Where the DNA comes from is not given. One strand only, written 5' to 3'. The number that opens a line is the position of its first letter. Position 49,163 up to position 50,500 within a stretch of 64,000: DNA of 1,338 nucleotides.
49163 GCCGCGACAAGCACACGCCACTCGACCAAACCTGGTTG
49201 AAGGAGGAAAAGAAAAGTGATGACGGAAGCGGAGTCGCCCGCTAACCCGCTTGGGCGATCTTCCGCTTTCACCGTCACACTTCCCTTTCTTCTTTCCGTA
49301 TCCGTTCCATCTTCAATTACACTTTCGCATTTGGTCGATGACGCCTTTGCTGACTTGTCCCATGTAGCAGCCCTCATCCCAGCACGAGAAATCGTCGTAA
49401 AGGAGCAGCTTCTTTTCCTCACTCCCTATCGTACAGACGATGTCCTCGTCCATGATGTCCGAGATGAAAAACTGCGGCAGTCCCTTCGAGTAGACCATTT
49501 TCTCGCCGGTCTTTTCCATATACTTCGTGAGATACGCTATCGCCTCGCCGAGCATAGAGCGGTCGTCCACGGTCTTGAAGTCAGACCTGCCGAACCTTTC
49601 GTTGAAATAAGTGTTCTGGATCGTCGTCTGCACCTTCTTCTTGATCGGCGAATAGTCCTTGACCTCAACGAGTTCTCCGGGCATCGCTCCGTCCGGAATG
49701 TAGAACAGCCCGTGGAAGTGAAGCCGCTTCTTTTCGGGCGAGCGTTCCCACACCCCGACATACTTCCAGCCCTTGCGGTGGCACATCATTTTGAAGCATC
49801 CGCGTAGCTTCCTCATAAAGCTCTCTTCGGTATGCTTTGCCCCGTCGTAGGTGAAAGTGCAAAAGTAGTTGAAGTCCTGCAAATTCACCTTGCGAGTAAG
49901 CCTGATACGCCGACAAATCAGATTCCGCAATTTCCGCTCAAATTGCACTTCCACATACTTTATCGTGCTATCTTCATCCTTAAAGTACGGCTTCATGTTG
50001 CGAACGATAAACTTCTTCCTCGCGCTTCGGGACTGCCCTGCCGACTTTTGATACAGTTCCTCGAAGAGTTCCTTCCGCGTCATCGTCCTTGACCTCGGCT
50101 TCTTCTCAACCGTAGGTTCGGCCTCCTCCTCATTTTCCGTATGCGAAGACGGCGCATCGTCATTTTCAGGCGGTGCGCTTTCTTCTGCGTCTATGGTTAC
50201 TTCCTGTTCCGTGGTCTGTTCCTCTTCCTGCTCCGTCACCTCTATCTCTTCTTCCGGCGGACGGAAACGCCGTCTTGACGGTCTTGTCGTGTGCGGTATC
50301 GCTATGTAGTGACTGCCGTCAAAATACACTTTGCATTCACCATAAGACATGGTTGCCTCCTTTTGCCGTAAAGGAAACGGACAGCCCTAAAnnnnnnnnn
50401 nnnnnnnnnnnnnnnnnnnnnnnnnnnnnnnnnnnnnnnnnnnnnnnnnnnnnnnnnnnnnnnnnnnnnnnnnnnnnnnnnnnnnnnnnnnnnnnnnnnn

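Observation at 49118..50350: HUH Rep with phiX174/pC194-type motifs beside an inverted repeat that exposes the CTTGATA nick sequence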

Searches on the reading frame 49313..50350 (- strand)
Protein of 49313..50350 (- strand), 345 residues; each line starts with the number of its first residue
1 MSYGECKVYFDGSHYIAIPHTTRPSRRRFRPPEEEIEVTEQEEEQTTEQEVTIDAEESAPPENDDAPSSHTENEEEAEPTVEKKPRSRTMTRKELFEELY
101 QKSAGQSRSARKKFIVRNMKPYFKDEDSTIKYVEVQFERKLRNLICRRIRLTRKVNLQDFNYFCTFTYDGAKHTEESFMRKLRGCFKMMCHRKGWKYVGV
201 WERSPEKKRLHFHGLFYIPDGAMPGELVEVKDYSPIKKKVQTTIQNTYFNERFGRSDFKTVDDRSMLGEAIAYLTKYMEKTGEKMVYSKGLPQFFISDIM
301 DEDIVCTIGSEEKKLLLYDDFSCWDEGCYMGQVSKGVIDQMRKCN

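Call 8: search_protein_families(library=pfam, proteins=[window:49313-50350:-], max_evalue=0.01)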
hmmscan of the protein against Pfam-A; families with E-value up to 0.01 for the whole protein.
window:49313-50350:- (345 aa): 1 family
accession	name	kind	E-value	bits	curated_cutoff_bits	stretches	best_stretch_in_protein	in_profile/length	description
PF23343.2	REP_ORF2-G2P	-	6.1e-11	42.9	27.8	1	161-281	1-98/99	Replication-associated protein ORF2/G2P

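Call 9: search_protein_families(library=phrogs, proteins=[window:49313-50350:-], max_evalue=0.01)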
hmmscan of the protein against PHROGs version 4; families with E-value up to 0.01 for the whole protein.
window:49313-50350:- (345 aa): 0 families

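Call 14: find_homologous_proteins(query=window:49313-50350:-)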
Query window:49313-50350:- (345 aa): 3638 proteins with E <= 0.001 among 4305 candidates; the best 120 are listed.
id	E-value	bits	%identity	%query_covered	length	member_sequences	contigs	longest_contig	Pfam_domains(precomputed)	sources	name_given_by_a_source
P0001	3.9e-224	761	96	100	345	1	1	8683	PF23343.3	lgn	-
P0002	3.3e-223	758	95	100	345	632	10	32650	PF23343.3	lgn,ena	-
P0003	1.1e-215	733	93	100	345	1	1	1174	PF23343.3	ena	-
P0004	9.2e-215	730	91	100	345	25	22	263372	PF23343.3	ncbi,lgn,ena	-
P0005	3.2e-214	729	92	100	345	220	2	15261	PF23343.3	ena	-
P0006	5.8e-212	721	96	95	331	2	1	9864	PF23343.3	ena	-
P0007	2.2e-211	719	90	100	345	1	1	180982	PF23343.3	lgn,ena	-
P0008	1.8e-210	716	89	100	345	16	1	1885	PF23343.3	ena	-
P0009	2.4e-210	716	91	100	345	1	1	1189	PF23343.3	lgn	-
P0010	2.5e-208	709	88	100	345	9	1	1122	PF23343.3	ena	-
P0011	1.3e-201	687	86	100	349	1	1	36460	PF23343.3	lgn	-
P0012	2.5e-201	686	86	100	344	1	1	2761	PF23343.3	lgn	-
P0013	4.7e-200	682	91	100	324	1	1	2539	-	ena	-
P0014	2.1e-195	667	92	85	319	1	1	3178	PF23343.3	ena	-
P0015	4.4e-191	653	79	100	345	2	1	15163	PF23343.3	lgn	-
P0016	1.3e-190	651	81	100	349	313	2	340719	PF23343.3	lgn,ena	-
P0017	1.6e-189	647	80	100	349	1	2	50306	PF23343.3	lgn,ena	-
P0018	3.4e-187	640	79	100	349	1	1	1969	PF23343.3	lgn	-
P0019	3.7e-187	640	79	100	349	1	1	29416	PF23343.3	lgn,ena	-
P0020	5.3e-187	639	79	100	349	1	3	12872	PF23343.3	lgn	-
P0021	6.0e-187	639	79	100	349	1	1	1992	PF23343.3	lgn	-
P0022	6.6e-187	639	79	100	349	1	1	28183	PF23343.3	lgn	-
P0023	2.0e-186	637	77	100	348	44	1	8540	PF23343.3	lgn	-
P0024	2.6e-185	634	79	100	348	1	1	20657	PF23343.3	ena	-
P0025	3.2e-185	633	79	100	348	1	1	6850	PF23343.3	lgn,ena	-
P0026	4.5e-185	633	79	100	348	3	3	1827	PF23343.3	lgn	-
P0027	4.8e-185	633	79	100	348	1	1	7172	PF23343.3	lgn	-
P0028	8.0e-185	632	79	100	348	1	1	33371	PF23343.3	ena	-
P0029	1.1e-184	632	79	100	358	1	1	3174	PF23343.3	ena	-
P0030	1.2e-184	631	78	100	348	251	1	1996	PF23343.3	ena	-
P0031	2.2e-184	631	78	100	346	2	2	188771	PF23343.3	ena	-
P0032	2.7e-184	630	79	100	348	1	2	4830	PF23343.3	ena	-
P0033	3.1e-184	630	79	100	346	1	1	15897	PF23343.3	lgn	-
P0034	5.6e-184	629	77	100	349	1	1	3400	PF23343.3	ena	-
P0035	9.2e-184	629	78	100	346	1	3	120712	PF23343.3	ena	-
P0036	1.1e-183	628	78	100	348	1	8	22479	PF23343.3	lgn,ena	-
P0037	1.1e-183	628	79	100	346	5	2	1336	PF23343.3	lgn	-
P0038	1.5e-183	628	79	100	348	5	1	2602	PF23343.3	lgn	-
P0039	1.7e-183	628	78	100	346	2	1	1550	PF23343.3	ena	-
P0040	2.0e-183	627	76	100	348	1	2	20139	PF23343.3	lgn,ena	-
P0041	2.4e-183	627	78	100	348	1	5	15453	PF23343.3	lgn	-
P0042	7.5e-183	626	78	100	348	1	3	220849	PF23343.3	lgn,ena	-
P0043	1.9e-182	624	78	100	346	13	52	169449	PF23343.3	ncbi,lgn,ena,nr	ncbi:MAG: hypothetical protein KIC36_05085 [Clostridium sp.]|nr:hypothetical protein [Clostridium sp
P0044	5.5e-182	623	77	100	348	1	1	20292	PF23343.3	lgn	-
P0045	1.3e-181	621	77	100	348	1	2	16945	PF23343.3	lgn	-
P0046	1.6e-181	621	77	100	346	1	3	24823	PF23343.3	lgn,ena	-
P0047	1.6e-181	621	77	100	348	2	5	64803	PF23343.3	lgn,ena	-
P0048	2.4e-181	621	77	100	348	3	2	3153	PF23343.3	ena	-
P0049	4.8e-177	606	76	100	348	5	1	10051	PF23343.3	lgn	-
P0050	1.2e-174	599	91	86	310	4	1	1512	PF23343.3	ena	-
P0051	1.8e-172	591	74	100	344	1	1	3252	PF23343.3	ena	-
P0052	1.5e-171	588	75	100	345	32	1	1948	PF23343.3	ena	-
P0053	9.3e-168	576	96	74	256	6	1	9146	PF23343.3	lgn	-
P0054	1.6e-166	572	80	93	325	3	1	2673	PF23343.3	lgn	-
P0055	4.7e-162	557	70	100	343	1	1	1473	PF23343.3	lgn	-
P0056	6.0e-159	547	69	100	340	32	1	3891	PF23343.3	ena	-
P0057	1.5e-158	546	69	100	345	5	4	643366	PF23343.3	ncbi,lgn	-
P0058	1.7e-158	546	70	100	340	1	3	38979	PF23343.3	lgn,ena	-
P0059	2.6e-157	542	68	100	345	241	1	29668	PF23343.3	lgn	-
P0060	4.7e-157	541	100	69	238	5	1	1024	PF23343.3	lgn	-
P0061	9.1e-157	540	68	100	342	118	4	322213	PF23343.3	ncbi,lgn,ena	-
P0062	1.5e-156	539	68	100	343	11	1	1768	PF23343.3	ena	-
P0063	1.2e-155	536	69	100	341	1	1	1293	PF23343.3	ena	-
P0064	9.5e-155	533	68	100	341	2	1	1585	PF23343.3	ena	-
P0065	1.1e-154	533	69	100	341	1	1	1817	PF23343.3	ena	-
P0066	4.1e-154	531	68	100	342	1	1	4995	PF23343.3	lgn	-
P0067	1.1e-153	530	67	100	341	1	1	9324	PF23343.3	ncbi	-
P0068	1.8e-153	529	67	100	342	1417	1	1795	PF23343.3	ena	-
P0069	1.8e-153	529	68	100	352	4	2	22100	PF23343.3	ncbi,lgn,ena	-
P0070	5.0e-153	527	68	100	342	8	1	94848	PF23343.3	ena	-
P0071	1.8e-152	526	67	100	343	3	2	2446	PF23343.3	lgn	-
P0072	1.1e-151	523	65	100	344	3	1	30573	PF23343.3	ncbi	-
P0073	1.4e-150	519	64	100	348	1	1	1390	PF23343.3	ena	-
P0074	1.5e-150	519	64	100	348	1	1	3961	PF23343.3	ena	-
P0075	1.8e-150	519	64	100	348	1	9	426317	PF23343.3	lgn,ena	-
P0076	2.2e-150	519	64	100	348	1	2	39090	PF23343.3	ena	-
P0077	2.4e-150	519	65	100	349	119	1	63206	PF23343.3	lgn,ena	-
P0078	2.5e-150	519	64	100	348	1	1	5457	PF23343.3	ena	-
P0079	2.8e-150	518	64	100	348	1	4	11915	PF23343.3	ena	-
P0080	3.2e-150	518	64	100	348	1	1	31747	PF23343.3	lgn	-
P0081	3.3e-150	518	64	100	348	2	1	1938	PF23343.3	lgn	-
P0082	3.3e-150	518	66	100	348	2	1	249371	PF23343.3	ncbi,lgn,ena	-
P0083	4.1e-150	518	64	100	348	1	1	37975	PF23343.3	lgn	-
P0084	1.1e-149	517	64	100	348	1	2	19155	PF23343.3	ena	-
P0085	1.1e-149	517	65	100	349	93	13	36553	PF23343.3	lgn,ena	-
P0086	1.1e-149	516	64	100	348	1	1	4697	PF23343.3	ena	-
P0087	1.2e-149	516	64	100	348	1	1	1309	PF23343.3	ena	-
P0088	1.2e-149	516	63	100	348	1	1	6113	PF23343.3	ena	-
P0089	1.4e-149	516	63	100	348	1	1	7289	PF23343.3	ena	-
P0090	1.5e-149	516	64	100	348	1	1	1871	PF23343.3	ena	-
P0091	1.7e-149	516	63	100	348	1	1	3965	PF23343.3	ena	-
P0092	1.8e-149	516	85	74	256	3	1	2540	PF23343.3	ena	-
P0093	2.6e-149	515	64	100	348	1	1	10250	PF23343.3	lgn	-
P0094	6.3e-149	514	64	100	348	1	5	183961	PF23343.3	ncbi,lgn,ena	-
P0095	6.5e-149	514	65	100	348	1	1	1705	PF23343.3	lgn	-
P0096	7.2e-149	514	65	100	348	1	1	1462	PF23343.3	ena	-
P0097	7.8e-149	514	85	74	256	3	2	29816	PF23343.3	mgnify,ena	mgnify:FL=1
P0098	9.8e-149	513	65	100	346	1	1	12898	PF23343.3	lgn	-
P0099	1.1e-148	513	65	100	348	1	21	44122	PF23343.3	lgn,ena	-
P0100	1.3e-148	513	65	100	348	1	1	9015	PF23343.3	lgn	-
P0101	1.4e-148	513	65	100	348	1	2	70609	PF23343.3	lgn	-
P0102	1.5e-148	513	64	100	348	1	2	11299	PF23343.3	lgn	-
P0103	1.8e-148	513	65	100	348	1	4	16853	PF23343.3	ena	-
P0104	2.0e-148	512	65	100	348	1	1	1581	PF23343.3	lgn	-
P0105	2.1e-148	512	65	100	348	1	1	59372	PF23343.3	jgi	-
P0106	2.3e-148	512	63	100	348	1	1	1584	PF23343.3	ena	-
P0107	2.9e-148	512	65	100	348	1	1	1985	PF23343.3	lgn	-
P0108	3.2e-148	512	63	100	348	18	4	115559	PF23343.3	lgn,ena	-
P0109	4.3e-148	511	64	100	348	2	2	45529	PF23343.3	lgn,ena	-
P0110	5.3e-148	511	65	100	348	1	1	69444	PF23343.3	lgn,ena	-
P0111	5.5e-148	511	63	100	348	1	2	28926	PF23343.3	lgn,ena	-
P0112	5.9e-148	511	65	100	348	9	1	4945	PF23343.3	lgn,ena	-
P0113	6.6e-148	511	65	100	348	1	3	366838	PF23343.3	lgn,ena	-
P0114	6.7e-148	511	63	100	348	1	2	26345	PF23343.3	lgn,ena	-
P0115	7.6e-148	510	63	100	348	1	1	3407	PF23343.3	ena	-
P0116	9.3e-148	510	64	100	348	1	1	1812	PF23343.3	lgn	-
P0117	9.5e-148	510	64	100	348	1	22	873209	PF23343.3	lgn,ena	-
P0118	1.1e-147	510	65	100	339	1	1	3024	PF23343.3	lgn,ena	-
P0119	1.1e-147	510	64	100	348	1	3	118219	PF23343.3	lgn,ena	-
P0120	1.2e-147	510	62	100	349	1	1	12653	PF23343.3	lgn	-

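Call 15: search_dna_similar(query=window:49313-50350:-, collection=phages, mode=protein, max_evalue=0.001)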
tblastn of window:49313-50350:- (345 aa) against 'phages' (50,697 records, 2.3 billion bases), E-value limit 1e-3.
Records with a match: 1; places in all: 1; records where one place covers at least 80% of the query: 1.
Best place of each record, by identity: <60% 1.
By first word of the organism name: Bacteriophage 1.
By host as written in the record: - 1.
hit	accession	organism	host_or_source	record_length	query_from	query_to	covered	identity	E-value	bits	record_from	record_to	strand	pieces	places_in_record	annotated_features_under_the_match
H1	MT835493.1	Bacteriophage sp.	human fecal samples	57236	1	345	100%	56.3%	1e-112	365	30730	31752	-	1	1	record has no annotation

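Call 16: search_dna_similar(query=window:49313-50350:-, collection=plasmids, mode=protein, max_evalue=0.001)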
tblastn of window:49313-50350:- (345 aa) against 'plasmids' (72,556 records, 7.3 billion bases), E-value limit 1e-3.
No match.

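Call 17: find_encoding_contigs(protein=P0004, flank=10000, max_places=4)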
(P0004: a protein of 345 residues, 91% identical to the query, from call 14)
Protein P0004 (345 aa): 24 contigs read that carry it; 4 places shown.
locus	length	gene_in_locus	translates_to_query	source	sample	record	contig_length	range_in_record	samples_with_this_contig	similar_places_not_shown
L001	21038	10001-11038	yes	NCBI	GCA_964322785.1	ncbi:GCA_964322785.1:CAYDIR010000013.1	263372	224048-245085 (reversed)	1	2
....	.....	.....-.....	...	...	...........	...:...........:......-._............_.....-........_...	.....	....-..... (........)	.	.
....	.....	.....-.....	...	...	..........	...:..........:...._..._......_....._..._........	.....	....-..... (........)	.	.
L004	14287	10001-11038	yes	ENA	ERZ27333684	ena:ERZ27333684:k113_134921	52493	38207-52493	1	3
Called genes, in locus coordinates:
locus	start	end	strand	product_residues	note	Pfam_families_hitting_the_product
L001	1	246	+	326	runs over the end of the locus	PF13280:WYL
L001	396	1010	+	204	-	PF01726:LexA_DNA_bind (weak), PF00717:Peptidase_S24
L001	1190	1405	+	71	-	-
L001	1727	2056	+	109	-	PF08220:HTH_DeoR (weak), PF08279:HTH_11 (weak)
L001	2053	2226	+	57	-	-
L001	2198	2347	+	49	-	-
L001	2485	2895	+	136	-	PF04297:UPF0122 (weak), PF08281:Sigma70_r4_2 (weak)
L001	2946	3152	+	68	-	-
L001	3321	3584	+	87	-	-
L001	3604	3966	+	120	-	-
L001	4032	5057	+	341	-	-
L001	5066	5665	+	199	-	-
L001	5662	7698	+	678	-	-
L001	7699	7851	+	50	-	-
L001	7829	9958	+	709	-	-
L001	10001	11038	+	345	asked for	PF23343:REP_ORF2-G2P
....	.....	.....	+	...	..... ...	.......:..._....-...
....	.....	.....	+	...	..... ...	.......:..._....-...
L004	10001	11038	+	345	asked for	PF23343:REP_ORF2-G2P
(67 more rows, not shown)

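Call 18: find_encoding_contigs(protein=P0016, flank=10000, max_places=3)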
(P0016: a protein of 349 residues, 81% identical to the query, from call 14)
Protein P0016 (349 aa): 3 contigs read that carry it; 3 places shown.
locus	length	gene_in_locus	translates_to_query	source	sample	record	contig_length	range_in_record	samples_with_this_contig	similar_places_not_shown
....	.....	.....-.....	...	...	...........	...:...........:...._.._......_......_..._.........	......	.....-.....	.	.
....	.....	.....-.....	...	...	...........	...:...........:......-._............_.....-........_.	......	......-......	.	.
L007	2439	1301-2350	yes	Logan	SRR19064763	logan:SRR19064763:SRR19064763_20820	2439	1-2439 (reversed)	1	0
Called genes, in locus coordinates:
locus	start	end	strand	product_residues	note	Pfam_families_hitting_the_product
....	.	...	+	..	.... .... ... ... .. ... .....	-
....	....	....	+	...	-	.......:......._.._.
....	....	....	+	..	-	-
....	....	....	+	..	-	-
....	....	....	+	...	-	-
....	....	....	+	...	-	-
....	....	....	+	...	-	-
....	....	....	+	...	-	-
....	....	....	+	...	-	-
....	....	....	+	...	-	-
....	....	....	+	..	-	-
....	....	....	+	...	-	-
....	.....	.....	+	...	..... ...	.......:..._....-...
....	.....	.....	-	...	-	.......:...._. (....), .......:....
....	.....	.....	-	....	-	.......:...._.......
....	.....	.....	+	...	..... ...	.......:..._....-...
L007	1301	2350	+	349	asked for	PF23343:REP_ORF2-G2P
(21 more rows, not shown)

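Call 27: find_encoding_contigs(protein=P0006, flank=10000, max_places=3)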
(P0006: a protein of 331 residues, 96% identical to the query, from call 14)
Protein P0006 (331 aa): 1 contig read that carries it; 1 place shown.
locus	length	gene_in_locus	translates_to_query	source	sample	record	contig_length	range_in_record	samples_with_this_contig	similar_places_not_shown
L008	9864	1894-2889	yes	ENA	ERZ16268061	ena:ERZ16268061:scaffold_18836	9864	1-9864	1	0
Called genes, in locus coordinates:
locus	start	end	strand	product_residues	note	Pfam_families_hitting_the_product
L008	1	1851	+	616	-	?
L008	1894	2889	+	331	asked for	PF23343:REP_ORF2-G2P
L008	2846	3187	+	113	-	-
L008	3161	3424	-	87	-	-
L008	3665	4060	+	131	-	PF13565:HTH_32 (weak)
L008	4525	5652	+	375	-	PF04055:Radical_SAM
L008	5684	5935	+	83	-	PF00005:ABC_tran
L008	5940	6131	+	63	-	-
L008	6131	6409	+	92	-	-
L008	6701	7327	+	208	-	-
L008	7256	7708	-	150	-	-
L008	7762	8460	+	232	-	PF23343:REP_ORF2-G2P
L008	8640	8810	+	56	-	-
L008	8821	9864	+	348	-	?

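Call 28: find_encoding_contigs(protein=P0049, flank=10000, max_places=3)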
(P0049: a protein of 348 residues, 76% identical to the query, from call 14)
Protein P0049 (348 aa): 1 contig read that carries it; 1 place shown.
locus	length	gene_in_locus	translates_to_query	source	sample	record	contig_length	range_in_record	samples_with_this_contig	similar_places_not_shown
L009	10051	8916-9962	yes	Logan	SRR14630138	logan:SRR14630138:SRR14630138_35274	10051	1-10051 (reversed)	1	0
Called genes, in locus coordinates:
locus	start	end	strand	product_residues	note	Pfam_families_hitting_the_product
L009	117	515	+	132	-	PF08281:Sigma70_r4_2 (faint), PF04297:UPF0122 (weak)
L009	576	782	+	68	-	-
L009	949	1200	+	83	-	-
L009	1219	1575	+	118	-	-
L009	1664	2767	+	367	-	-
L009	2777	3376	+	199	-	-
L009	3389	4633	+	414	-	-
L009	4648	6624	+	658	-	-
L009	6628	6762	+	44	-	-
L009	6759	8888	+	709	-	-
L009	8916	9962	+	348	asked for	PF23343:REP_ORF2-G2P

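Call 32: find_related_loci(query=A3, collection=genome_contigs, flank=10000)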
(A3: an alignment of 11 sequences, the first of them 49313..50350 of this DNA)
Query A3 (345 aa) in genome_contigs; peptide patterns used: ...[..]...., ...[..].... (x = any residue, [..] = any of these).
506 stretches matched a pattern; 436 encode a relative of the query (tblastn E <= 1e-3); the best 80 are kept; 80 distinct loci.
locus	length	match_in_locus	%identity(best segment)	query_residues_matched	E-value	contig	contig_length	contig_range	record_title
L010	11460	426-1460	99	1-345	0e+0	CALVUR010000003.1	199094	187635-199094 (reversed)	MAG: uncultured Clostridia bacterium isolate BRZ_LQ__bin29 genome assembly, contig: BRZ_LQ__NODE_44_length_199094_cov_22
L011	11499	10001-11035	94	1-345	0e+0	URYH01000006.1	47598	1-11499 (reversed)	uncultured Clostridiales bacterium isolate UMGS1470 genome assembly, contig: NODE_503_length_47598_cov_4.272806, whole g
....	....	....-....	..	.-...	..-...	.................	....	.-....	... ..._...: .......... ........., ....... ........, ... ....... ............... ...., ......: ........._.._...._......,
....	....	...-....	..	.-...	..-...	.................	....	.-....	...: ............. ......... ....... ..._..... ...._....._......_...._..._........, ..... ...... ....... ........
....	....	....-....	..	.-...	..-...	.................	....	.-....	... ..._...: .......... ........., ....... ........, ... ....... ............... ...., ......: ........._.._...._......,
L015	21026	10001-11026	67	1-345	5e-158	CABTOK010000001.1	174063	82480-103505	MAG TPA_asm: uncultured Clostridiales bacterium isolate MGYG-HGUT-03503 genome assembly, contig: GUT_GENOME236319_1, who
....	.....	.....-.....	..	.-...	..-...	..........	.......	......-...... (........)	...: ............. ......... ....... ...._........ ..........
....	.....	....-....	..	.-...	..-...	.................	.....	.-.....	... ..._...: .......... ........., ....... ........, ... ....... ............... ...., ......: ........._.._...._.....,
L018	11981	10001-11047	64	1-345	8e-154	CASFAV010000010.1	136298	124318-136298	uncultured Eubacteriales bacterium isolate SI.O39.metabat-bins.38 genome assembly, contig: SI.O39.metabat-bins.38.fa_k14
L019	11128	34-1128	64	1-345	8e-154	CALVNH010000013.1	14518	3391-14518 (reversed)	MAG: uncultured Clostridia bacterium isolate BRZ_P__bin69 genome assembly, contig: BRZ_P__NODE_4138_length_14518_cov_6.3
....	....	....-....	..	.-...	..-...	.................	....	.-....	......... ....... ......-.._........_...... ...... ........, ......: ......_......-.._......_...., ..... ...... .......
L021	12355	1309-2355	65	1-345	1e-153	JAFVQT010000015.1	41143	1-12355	MAG: Clostridia bacterium isolate RGIG5309 Sheep_Colon-2__c149715, whole genome shotgun sequence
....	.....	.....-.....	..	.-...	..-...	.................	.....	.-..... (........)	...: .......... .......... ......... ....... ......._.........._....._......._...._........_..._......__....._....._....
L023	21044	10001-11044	66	1-345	1e-151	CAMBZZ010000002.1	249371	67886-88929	MAG: uncultured Clostridia bacterium isolate SRR17382103_bin.29_metaWRAP_v1.3_MAG genome assembly, contig: ERZ10544652.7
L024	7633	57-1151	63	1-345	6e-152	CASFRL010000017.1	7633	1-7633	uncultured Bacteroidales bacterium isolate CO.O94.metabat-bins.172 genome assembly, contig: CO.O94.metabat-bins.172.fa_k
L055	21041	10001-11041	59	1-345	2e-133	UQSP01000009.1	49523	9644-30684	uncultured Clostridiales bacterium isolate UMGS606 genome assembly, contig: NODE_200_length_49523_cov_11.293179, whole g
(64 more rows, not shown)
